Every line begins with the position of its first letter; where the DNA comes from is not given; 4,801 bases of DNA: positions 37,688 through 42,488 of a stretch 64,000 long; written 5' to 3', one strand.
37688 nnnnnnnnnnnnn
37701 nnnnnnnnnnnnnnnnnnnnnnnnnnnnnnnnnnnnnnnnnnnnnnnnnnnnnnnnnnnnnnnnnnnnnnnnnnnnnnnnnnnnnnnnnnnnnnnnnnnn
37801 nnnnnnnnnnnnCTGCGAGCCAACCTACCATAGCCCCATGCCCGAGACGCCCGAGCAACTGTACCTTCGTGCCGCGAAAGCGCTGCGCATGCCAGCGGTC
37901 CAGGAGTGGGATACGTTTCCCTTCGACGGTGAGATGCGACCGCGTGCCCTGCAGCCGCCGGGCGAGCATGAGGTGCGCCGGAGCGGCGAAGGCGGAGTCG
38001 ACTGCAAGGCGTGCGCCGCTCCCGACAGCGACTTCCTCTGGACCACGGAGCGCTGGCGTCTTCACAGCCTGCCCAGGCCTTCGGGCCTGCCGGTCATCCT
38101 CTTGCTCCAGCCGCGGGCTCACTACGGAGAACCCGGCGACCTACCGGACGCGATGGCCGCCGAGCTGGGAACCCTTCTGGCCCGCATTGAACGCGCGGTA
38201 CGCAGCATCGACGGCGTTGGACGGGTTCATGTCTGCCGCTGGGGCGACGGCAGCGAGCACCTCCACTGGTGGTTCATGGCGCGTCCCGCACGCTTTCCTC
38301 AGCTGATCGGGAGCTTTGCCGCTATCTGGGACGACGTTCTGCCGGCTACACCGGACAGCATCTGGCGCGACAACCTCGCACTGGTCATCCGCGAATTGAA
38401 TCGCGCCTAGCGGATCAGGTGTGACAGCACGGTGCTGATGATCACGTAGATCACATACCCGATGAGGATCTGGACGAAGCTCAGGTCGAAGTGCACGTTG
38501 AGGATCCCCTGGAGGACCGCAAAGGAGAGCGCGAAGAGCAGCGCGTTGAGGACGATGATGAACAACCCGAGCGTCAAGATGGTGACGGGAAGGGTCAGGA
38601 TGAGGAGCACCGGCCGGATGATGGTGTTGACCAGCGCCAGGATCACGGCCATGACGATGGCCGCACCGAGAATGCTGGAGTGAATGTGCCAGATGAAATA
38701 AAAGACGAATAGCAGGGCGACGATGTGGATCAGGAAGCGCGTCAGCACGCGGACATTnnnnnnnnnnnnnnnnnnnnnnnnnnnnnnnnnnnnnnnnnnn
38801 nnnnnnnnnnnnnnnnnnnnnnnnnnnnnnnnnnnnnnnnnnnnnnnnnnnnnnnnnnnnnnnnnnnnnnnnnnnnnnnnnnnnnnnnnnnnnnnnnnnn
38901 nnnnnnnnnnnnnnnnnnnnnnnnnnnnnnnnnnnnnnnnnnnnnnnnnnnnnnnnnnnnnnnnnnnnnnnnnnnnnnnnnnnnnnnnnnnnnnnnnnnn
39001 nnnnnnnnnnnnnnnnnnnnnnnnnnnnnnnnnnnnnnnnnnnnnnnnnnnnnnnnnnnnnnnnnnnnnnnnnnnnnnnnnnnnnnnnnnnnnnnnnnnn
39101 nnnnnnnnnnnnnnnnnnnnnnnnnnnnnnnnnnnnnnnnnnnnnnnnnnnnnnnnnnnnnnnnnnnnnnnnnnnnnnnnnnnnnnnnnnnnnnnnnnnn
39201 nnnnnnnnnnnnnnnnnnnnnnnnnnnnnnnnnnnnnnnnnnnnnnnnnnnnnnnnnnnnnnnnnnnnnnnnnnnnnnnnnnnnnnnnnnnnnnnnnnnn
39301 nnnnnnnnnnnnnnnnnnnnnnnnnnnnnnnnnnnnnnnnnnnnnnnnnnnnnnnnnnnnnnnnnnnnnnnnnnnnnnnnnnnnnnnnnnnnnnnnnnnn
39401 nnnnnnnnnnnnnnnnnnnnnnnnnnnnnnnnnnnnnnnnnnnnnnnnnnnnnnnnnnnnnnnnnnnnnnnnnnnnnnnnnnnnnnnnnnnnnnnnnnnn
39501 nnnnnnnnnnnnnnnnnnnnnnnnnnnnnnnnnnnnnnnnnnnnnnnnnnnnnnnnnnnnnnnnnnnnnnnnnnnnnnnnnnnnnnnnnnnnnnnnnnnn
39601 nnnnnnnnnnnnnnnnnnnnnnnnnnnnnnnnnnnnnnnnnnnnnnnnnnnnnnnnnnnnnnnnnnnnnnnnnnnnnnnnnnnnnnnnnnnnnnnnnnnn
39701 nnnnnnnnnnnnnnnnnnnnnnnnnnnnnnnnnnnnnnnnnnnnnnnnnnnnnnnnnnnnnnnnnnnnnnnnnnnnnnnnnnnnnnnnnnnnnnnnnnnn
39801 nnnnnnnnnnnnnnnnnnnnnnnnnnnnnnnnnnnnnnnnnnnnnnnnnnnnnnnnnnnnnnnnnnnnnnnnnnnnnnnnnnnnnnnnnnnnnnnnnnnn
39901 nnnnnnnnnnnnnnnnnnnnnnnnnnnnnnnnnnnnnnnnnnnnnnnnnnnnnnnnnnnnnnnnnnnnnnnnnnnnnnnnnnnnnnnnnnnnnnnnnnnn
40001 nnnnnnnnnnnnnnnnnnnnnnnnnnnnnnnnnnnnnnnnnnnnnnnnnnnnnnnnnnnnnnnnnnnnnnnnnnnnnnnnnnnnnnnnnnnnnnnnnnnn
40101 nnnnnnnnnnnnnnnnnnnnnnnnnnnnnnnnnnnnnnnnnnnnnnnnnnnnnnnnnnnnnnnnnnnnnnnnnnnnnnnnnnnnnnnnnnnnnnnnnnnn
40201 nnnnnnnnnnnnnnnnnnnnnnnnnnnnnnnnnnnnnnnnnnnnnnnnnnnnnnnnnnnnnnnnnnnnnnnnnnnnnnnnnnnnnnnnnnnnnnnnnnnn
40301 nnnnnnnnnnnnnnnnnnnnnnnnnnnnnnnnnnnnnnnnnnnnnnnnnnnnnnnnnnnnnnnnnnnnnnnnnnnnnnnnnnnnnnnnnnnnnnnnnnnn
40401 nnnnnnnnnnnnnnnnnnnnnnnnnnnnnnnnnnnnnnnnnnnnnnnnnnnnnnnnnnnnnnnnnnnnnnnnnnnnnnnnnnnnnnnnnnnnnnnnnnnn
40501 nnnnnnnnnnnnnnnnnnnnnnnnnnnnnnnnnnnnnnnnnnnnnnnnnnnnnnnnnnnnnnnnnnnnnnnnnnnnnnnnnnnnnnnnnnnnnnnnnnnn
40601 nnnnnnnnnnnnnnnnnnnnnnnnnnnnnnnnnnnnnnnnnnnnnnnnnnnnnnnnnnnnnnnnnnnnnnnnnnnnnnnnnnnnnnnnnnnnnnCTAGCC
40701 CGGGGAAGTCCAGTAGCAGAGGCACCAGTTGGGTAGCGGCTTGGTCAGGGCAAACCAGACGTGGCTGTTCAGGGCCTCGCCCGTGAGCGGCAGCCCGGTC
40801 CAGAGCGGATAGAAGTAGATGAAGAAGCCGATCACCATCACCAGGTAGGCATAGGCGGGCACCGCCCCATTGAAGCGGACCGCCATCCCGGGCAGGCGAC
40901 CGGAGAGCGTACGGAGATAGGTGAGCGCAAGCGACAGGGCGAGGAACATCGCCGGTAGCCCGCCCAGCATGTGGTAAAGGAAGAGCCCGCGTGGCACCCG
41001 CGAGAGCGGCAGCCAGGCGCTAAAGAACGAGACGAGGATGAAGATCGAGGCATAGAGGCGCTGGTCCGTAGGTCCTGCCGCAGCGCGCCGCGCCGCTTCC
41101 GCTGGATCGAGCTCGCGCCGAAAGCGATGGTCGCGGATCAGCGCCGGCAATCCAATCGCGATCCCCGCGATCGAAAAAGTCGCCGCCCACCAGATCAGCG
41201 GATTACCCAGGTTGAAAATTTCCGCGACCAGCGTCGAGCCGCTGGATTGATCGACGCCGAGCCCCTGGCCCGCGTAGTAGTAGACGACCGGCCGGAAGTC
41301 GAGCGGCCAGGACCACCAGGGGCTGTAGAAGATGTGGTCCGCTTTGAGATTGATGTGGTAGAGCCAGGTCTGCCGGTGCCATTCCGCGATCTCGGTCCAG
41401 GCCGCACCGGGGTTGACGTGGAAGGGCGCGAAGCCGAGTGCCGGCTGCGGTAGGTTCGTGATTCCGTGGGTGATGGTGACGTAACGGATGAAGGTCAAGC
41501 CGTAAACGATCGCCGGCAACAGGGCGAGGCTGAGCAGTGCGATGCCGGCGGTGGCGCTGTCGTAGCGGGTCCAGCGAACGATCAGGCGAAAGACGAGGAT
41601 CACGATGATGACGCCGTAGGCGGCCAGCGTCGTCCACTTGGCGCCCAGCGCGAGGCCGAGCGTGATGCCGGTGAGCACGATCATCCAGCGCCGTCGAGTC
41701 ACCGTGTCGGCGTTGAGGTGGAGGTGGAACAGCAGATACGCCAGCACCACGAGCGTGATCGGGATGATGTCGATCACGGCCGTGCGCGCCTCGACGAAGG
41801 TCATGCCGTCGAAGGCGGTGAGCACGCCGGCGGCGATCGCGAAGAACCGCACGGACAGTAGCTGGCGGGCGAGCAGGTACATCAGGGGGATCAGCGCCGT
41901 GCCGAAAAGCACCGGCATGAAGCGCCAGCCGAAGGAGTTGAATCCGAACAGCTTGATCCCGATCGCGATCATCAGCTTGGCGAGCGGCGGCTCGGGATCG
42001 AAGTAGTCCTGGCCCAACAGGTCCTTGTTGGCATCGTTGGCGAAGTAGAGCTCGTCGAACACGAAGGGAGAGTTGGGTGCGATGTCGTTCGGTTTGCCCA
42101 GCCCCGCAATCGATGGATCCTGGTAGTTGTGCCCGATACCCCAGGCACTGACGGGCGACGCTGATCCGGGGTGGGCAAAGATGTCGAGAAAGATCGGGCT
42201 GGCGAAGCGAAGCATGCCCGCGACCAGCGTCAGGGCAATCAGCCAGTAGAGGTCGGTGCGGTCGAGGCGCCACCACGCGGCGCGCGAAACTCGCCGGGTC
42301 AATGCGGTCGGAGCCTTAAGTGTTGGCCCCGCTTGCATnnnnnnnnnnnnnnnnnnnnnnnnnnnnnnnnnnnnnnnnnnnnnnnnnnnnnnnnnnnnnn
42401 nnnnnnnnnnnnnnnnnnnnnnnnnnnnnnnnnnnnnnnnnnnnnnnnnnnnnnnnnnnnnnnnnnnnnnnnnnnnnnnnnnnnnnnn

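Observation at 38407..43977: Putative protein O-mannosylation operon: SDR epimerase (Cys4 insert), bPH-domain membrane protein, PMT/GT39, 655-aa polytopic protein, holin-like 4-TM protein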

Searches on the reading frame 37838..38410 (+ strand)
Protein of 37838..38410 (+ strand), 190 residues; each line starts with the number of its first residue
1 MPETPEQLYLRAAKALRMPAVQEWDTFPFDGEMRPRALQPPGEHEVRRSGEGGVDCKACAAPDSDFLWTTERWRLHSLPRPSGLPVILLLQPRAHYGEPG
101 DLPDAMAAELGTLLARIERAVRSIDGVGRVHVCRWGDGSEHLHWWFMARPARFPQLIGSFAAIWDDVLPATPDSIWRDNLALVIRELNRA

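Call 3: search_protein_families(library=pfam, proteins=[window:37838-38410:+], max_evalue=0.01)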
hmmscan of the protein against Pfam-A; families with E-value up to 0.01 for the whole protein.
window:37838-38410:+ (190 aa): 0 families

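Call 8: search_protein_families(library=ncbifam, proteins=[window:37838-38410:+], max_evalue=0.1)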
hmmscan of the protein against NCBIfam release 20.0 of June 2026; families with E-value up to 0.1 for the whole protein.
window:37838-38410:+ (190 aa): 0 families

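Call 15: search_protein_families(library=pfam, proteins=[window:37838-38410:+], max_evalue=10)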
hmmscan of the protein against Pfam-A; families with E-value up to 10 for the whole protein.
window:37838-38410:+ (190 aa): 0 families

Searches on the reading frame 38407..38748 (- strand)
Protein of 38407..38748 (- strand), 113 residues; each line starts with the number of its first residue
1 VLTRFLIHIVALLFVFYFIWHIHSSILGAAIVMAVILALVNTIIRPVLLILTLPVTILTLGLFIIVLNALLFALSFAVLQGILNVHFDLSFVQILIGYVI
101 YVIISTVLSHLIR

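Call 3: search_protein_families(library=pfam, proteins=[window:38407-38748:-], max_evalue=0.01)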
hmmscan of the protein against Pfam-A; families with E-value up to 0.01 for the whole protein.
window:38407-38748:- (113 aa): 1 family
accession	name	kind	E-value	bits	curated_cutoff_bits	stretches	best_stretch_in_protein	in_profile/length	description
PF04020.18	Phage_holin_4_2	-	1.2e-16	61.7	28.8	1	2-107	4-105/105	Mycobacterial 4 TMS phage holin, superfamily IV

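Call 8: search_protein_families(library=ncbifam, proteins=[window:38407-38748:-], max_evalue=0.1)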
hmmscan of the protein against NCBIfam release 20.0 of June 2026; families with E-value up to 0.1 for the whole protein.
window:38407-38748:- (113 aa): 0 families

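Call 89: search_protein_families(library=phrogs, proteins=[window:38407-38748:-], max_evalue=0.01)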
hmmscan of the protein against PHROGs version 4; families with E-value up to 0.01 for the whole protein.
window:38407-38748:- (113 aa): 0 families

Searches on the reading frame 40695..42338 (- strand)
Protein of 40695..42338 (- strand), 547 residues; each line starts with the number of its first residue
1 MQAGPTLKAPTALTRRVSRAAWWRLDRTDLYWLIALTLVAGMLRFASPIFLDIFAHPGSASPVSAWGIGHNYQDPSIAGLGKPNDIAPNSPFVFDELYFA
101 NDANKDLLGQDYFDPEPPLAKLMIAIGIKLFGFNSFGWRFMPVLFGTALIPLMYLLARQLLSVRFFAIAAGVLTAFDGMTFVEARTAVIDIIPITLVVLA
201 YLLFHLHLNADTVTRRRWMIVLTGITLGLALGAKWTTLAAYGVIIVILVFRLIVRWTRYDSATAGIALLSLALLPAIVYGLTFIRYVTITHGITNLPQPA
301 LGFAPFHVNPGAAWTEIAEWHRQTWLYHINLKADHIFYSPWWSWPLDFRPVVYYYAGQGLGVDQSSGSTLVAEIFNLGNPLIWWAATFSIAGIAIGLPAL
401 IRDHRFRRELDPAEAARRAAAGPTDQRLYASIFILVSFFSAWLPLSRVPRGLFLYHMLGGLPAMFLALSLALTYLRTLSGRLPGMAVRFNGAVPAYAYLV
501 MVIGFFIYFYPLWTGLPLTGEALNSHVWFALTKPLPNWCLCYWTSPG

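Call 3: search_protein_families(library=pfam, proteins=[window:40695-42320:-], max_evalue=0.01)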
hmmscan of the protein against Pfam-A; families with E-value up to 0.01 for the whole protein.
window:40695-42320:- (541 aa): 3 families
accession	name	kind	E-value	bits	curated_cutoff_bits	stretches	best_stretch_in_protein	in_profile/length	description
PF16192.10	PMT_4TMC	-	1.1e-23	84.3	32.4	1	308-523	2-199/202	C-terminal four TMM region of protein-O-mannosyltransferase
PF02366.24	PMT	-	5.3e-20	72.4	22.7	1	86-277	21-237/245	Dolichyl-phosphate-mannose-protein mannosyltransferase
PF13231.12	PMT_2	-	4.7e-09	37.1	26.1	1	110-272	2-159/160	Dolichyl-phosphate-mannose-protein mannosyltransferase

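Call 8: search_protein_families(library=ncbifam, proteins=[window:40695-42338:-], max_evalue=0.1)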
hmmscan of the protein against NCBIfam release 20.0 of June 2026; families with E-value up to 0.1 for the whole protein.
window:40695-42338:- (547 aa): 2 families
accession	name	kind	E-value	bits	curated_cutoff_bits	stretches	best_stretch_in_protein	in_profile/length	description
NF058602.1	PrMnsylTfPmt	equivalog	2.9e-21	75.9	800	1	117-386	100-401/530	protein O-mannosyltransferase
NF009784.2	PRK13279.1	equivalog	1.1e-05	24.3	567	1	107-254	53-198/539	lipid IV(A) 4-amino-4-deoxy-L-arabinosyltransferase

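Call 9: search_solved_structures(query=window:40695-42338:-, max_evalue=0.01, show_alignments=2)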
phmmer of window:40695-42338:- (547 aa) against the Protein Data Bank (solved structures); distinct sequences matched with E-value up to 0.01: 2.
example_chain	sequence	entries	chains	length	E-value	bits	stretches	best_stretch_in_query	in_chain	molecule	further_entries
6p25_A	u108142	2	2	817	3.4e-06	29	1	309-529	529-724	Dolichyl-phosphate-mannose--protein mannosyltransferase 1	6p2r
9e61_A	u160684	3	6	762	0.0051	18.5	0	92-267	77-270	Dolichyl-phosphate-mannose--protein mannosyltransferase 4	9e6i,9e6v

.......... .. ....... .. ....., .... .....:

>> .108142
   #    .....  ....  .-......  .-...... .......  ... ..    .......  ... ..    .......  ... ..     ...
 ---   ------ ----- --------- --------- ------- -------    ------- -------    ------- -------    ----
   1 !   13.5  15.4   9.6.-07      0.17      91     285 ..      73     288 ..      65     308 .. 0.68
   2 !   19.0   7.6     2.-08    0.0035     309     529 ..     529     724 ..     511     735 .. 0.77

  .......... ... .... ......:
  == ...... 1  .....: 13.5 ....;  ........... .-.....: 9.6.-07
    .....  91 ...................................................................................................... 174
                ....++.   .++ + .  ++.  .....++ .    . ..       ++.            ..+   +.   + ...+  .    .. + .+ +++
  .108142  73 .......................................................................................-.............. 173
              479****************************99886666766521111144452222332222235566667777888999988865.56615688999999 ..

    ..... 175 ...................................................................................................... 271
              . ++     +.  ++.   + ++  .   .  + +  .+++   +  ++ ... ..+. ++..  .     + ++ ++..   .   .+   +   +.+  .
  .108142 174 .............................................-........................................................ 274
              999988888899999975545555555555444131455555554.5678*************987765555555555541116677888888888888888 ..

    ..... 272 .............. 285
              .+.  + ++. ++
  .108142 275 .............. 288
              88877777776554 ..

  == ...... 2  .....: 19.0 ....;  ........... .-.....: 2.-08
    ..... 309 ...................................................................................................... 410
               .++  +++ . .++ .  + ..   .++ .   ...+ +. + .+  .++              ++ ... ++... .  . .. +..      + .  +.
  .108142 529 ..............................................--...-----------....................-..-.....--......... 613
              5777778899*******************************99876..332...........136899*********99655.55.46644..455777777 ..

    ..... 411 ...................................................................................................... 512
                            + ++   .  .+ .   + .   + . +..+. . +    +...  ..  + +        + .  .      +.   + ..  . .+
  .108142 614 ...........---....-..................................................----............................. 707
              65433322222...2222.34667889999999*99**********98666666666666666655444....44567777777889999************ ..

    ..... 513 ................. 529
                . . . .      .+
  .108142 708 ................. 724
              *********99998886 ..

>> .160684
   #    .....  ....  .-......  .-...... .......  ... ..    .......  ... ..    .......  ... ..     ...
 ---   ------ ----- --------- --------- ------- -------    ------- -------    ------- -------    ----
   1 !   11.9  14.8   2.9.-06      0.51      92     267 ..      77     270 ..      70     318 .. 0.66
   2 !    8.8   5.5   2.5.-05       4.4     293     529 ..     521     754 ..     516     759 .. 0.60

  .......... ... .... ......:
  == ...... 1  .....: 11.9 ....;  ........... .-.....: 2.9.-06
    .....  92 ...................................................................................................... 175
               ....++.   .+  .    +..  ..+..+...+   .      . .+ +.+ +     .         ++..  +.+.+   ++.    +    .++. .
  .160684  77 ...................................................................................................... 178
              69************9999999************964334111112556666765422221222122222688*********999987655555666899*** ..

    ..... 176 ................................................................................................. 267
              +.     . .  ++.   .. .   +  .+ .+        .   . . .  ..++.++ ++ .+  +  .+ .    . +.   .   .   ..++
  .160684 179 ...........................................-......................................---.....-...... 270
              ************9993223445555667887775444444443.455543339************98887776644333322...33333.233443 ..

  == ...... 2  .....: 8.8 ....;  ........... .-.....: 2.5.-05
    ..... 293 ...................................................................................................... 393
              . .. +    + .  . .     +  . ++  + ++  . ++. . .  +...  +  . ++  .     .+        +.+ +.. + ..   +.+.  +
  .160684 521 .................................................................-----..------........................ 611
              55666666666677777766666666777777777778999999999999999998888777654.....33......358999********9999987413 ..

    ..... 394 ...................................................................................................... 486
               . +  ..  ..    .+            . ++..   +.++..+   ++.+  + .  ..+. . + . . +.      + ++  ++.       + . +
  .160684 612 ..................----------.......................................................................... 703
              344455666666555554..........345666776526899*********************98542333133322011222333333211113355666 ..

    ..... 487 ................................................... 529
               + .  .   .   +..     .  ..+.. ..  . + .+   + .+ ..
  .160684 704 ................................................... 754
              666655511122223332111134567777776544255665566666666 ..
